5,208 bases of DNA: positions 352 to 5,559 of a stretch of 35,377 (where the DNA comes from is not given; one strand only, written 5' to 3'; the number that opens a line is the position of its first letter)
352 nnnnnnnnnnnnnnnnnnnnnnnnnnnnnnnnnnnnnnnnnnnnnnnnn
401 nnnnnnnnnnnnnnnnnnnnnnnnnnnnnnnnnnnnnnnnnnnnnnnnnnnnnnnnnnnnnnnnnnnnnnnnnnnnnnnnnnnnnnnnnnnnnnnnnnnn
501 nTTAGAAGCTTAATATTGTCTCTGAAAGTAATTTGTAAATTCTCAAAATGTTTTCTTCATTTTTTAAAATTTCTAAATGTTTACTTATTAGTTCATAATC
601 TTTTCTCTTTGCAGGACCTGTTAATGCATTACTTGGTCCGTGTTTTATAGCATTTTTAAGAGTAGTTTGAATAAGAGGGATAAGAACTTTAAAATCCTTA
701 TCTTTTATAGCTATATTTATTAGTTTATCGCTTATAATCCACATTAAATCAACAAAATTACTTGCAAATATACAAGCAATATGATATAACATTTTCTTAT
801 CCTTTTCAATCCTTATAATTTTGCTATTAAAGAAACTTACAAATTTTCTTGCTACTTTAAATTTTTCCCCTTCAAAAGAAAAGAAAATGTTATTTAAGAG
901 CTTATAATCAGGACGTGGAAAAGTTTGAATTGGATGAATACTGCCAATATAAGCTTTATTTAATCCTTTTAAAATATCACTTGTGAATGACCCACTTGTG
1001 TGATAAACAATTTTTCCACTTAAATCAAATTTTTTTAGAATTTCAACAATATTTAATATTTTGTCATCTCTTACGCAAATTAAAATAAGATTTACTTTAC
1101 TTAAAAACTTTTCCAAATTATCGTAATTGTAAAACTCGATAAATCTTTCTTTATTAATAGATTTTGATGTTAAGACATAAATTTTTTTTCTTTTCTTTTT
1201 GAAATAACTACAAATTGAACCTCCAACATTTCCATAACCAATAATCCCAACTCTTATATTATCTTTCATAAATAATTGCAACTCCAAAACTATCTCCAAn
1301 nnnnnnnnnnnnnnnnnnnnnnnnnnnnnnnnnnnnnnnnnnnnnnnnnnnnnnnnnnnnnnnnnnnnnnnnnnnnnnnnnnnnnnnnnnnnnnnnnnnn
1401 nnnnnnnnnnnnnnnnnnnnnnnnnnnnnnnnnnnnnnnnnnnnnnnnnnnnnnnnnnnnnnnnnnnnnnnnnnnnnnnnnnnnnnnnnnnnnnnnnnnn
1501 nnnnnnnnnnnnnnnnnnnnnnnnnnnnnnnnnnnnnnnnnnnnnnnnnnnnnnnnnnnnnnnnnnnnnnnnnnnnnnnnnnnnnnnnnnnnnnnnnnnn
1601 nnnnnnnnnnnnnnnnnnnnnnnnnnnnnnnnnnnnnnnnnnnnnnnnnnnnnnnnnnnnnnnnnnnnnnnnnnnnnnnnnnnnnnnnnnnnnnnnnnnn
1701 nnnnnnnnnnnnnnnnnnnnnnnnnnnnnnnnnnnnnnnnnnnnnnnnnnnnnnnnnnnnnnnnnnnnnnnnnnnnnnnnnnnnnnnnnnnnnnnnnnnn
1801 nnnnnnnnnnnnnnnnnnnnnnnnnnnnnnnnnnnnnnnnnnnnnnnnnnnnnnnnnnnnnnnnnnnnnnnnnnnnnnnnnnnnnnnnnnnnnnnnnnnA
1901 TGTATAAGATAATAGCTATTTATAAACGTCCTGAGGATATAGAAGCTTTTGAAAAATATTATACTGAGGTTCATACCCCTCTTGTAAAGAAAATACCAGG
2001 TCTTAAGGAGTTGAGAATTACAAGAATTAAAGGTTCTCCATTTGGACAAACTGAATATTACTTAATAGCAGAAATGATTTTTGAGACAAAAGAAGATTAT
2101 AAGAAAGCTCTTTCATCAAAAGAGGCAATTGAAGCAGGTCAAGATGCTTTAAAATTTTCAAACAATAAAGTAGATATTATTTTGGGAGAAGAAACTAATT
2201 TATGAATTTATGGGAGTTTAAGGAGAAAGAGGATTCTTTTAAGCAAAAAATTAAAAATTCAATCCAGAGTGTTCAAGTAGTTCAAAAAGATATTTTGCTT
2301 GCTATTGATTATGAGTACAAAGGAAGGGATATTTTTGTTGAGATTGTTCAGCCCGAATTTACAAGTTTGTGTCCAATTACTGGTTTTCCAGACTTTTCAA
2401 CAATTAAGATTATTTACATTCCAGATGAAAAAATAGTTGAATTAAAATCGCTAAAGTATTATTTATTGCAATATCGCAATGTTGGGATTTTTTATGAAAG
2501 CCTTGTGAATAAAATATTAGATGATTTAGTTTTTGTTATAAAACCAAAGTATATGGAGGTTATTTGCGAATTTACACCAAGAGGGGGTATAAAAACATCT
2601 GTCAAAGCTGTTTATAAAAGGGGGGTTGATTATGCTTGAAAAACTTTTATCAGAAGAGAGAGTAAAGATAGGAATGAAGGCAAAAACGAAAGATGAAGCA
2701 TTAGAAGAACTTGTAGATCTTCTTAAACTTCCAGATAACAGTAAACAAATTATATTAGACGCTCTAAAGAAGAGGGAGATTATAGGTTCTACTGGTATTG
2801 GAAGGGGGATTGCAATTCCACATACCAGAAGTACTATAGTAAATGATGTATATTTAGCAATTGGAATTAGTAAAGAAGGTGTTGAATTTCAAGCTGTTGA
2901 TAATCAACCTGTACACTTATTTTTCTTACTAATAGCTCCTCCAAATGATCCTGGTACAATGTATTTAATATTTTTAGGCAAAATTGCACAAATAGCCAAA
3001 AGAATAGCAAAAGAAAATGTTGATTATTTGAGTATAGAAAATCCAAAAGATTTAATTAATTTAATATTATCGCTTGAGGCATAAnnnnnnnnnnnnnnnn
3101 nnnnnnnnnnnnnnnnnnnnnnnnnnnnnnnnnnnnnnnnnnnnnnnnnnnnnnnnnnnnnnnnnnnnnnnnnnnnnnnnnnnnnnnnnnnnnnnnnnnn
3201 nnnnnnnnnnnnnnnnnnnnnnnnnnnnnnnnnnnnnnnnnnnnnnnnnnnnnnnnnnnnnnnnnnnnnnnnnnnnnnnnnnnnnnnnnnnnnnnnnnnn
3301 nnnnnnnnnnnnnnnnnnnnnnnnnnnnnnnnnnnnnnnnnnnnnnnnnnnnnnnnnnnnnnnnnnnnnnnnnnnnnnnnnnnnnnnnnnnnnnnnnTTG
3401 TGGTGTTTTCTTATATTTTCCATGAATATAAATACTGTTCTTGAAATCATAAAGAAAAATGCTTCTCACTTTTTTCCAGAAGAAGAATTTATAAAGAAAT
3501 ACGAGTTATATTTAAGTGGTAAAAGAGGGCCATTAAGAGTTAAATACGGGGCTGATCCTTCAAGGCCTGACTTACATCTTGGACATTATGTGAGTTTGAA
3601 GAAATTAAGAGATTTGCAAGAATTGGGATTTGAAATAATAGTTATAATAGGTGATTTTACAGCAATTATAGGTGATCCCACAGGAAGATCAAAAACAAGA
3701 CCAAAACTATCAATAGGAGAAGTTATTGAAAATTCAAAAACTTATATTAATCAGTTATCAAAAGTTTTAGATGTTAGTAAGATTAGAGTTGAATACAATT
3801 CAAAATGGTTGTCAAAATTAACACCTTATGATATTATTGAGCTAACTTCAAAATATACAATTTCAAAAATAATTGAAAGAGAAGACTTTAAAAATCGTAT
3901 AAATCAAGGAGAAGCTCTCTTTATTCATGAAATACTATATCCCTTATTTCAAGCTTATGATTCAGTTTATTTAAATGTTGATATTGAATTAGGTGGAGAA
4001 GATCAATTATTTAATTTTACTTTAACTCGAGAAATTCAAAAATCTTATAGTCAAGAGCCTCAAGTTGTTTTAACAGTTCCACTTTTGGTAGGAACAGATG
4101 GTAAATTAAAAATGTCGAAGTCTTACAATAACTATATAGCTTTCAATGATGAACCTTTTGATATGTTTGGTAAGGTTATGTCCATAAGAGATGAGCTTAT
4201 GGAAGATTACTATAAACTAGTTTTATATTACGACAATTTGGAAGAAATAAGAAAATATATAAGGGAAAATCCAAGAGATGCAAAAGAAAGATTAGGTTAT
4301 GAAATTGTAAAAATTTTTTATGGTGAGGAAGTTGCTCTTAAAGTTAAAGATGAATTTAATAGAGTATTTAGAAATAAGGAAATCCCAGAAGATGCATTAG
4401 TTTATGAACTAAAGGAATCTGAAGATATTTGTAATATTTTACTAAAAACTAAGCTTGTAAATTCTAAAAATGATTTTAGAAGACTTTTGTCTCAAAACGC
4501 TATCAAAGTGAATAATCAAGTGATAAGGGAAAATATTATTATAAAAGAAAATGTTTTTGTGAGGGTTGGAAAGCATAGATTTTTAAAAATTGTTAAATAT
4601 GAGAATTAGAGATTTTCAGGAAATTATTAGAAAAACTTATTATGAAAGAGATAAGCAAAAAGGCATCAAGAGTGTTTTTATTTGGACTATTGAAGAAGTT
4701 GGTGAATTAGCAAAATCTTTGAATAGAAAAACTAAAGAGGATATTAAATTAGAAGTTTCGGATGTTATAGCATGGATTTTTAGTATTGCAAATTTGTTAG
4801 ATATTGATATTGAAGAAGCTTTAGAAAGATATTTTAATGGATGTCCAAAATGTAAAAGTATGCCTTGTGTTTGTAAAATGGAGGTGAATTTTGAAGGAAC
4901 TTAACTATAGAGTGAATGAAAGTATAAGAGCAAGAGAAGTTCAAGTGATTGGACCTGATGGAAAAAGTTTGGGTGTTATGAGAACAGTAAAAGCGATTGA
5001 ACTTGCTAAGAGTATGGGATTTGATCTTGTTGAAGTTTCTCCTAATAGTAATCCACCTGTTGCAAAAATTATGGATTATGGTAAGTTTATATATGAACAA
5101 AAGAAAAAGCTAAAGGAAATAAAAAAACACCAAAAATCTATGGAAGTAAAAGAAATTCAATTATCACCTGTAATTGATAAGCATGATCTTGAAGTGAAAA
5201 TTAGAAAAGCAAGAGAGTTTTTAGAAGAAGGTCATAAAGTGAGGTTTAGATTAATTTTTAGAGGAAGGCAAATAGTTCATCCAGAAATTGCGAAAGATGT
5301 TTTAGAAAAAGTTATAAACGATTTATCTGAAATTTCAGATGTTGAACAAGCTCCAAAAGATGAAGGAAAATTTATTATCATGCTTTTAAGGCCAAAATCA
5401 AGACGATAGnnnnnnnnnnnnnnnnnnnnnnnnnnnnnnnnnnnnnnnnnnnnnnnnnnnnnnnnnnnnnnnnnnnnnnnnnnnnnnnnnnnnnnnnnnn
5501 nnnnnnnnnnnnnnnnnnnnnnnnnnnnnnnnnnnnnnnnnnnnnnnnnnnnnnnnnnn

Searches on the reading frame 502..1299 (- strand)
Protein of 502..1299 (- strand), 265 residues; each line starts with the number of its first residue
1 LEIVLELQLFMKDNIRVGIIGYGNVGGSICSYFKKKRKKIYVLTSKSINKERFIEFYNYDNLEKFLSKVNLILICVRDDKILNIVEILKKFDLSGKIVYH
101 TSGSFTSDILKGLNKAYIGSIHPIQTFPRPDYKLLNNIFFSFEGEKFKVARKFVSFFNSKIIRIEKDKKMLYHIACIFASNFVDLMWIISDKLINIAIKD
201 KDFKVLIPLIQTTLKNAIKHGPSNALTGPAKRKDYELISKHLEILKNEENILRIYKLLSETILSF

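Call 61: search_protein_families(library=pfam, proteins=[window:502-1299:-], max_evalue=0.0001)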
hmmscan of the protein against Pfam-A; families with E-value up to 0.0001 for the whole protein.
window:502-1299:- (265 aa): 2 families
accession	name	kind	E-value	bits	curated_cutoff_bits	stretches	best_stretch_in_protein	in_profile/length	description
PF10728.14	DUF2520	-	5.1e-29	101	25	1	143-261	6-124/125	Domain of unknown function (DUF2520)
PF10727.15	Rossmann-like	-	4.8e-07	30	23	1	14-115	14-121/131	Rossmann-like domain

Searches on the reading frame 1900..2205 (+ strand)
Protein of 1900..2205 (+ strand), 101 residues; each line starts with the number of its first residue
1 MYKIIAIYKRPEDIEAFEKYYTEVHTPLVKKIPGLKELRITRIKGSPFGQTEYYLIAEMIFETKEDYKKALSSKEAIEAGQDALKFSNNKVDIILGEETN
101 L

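Call 61: search_protein_families(library=pfam, proteins=[window:1900-2205:+], max_evalue=0.0001)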
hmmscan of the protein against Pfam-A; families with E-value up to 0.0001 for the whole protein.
window:1900-2205:+ (101 aa): 1 family
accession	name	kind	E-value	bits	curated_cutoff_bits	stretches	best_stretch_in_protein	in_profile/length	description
PF07110.17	EthD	-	3.1e-10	41.5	22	1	10-87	2-93/96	EthD domain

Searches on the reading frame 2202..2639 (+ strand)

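Call 61: search_protein_families(library=pfam, proteins=[window:2202-2639:+], max_evalue=0.0001)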
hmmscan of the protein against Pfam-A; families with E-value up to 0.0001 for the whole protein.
window:2202-2639:+ (145 aa): 1 family
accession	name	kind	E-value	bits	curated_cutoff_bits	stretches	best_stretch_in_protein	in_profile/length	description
PF14489.11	QueF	-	1.2e-29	102.7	27.3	1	63-139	1-77/81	QueF-like protein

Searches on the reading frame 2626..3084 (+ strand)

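Call 61: search_protein_families(library=pfam, proteins=[window:2626-3084:+], max_evalue=0.0001)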
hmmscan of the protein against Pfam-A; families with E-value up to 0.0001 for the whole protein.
window:2626-3084:+ (152 aa): 1 family
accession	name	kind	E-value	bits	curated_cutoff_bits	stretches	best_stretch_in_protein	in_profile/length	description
PF00359.27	PTS_EIIA_2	-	3.1e-28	99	27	1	7-148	2-142/144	Phosphoenolpyruvate-dependent sugar phosphotransferase system, EIIA 2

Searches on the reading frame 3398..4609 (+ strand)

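Call 61: search_protein_families(library=pfam, proteins=[window:3398-4609:+], max_evalue=0.0001)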
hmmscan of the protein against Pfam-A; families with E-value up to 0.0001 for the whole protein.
window:3398-4609:+ (403 aa): 1 family
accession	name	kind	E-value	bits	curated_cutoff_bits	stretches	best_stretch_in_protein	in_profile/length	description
PF00579.31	tRNA-synt_1b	-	3.8e-73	246.8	21.1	1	43-324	3-291/292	tRNA synthetases class I (W and Y)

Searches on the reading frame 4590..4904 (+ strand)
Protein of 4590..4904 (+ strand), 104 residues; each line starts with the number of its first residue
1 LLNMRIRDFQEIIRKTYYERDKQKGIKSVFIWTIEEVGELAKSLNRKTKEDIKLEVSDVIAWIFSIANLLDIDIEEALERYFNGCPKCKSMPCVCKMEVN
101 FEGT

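Call 61: search_protein_families(library=pfam, proteins=[window:4590-4904:+], max_evalue=0.0001)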
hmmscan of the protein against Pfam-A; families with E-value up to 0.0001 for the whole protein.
window:4590-4904:+ (104 aa): 1 family
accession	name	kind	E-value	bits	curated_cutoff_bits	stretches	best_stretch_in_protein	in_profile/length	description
PF03819.22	MazG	-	2.7e-09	37.6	22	1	27-81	4-62/74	MazG nucleotide pyrophosphohydrolase domain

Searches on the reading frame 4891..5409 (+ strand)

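Call 61: search_protein_families(library=pfam, proteins=[window:4891-5409:+], max_evalue=0.0001)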
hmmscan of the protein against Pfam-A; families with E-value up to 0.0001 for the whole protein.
window:4891-5409:+ (172 aa): 2 families
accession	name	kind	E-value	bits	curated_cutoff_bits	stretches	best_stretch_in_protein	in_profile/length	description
PF00707.27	IF3_C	-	6.5e-33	113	34.8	1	84-169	1-86/86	Translation initiation factor IF-3, C-terminal domain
PF05198.21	IF3_N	-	2.9e-32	111.1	26.9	1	8-76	1-69/70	Translation initiation factor IF-3, N-terminal domain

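Call 64: search_protein_families(library=ncbifam, proteins=[window:4891-5409:+], max_evalue=0.00001)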
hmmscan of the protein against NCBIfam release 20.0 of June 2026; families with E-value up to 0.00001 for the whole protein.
window:4891-5409:+ (172 aa): 1 family
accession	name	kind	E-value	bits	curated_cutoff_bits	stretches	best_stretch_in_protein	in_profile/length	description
TIGR00168.2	infC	equivalog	5.9e-61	205.1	60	1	5-170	4-169/170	translation initiation factor IF-3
